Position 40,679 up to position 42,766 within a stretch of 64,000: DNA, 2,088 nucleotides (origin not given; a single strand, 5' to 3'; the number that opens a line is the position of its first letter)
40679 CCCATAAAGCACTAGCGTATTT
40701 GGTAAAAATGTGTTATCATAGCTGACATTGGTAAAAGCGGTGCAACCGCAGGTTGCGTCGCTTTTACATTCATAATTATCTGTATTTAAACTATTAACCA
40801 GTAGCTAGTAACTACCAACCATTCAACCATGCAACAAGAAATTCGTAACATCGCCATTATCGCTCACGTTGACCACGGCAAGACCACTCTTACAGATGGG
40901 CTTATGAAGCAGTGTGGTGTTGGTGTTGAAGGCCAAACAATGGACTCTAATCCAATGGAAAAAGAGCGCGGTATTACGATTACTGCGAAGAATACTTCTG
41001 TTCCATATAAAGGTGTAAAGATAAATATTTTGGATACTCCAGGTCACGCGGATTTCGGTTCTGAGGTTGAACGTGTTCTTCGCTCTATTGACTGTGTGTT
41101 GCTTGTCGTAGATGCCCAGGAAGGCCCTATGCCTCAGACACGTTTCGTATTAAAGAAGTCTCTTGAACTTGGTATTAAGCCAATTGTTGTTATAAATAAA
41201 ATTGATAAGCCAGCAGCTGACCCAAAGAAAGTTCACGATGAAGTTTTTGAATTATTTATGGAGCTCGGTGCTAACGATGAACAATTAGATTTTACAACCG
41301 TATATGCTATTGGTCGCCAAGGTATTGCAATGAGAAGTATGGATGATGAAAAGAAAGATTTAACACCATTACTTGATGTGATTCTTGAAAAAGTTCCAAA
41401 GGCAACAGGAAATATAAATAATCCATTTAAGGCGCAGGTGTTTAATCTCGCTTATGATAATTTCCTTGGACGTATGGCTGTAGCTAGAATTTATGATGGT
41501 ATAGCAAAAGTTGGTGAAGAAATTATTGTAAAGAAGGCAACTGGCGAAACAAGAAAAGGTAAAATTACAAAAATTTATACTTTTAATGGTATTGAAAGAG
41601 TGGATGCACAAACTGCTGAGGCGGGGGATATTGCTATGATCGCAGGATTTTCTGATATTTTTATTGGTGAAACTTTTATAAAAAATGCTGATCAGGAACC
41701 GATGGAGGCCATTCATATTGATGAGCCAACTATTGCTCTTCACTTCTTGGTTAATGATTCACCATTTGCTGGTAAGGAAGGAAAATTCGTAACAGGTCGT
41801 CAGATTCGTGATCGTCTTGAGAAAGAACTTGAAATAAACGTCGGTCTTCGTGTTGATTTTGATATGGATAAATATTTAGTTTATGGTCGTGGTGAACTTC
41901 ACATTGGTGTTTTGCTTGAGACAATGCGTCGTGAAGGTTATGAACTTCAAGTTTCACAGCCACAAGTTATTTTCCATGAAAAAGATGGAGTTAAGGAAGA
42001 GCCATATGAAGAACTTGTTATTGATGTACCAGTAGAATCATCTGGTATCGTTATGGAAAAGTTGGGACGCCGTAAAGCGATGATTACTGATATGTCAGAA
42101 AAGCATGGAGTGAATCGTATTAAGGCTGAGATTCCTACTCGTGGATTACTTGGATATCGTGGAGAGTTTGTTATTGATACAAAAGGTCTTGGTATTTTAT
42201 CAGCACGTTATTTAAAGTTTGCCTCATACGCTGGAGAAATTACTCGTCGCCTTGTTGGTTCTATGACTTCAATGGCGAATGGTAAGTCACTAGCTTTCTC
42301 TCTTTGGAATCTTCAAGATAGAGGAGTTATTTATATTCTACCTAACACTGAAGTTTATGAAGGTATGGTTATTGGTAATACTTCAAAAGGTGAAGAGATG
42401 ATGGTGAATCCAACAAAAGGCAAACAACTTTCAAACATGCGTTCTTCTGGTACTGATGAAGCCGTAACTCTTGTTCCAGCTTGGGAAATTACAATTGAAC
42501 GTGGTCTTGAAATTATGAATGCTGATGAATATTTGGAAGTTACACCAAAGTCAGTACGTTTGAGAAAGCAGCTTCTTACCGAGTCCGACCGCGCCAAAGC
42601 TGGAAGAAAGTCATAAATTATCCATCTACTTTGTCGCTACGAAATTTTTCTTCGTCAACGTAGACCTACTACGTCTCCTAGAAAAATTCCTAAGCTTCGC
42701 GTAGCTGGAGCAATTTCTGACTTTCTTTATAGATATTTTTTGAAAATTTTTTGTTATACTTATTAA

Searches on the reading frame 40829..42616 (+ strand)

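Call 57: search_protein_families(library=pfam, proteins=[window:40829-42616:+], max_evalue=0.001)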
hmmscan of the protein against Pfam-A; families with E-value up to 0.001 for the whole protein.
window:40829-42616:+ (595 aa): 7 families
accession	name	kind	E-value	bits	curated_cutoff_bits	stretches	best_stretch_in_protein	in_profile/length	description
PF00009.33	GTP_EFTU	-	9.5e-54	182.3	26.5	1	4-190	2-187/188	Elongation factor Tu GTP binding domain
PF21018.2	BipA_C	-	4.4e-38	129.9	23.8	1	477-584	2-109/110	TypA/BipA C-terminal domain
PF00679.30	EFG_C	-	6.2e-17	61.8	27.9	1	390-473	3-87/89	Elongation factor G C-terminus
PF03144.31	GTP_EFTU_D2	-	2.9e-10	40.9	30.3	1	214-283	1-72/73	Elongation factor Tu domain 2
PF22042.2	EF-G_D2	-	9.5e-10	38.9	27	1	199-284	1-82/84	Elongation factor G domain 2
PF01926.29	MMR_HSR1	-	2.3e-07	31.4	21.9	1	8-124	2-113/113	50S ribosome-binding GTPase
PF02421.24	FeoB_N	-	0.00038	20.5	27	0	48-138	32-128/156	Ferrous iron transport protein B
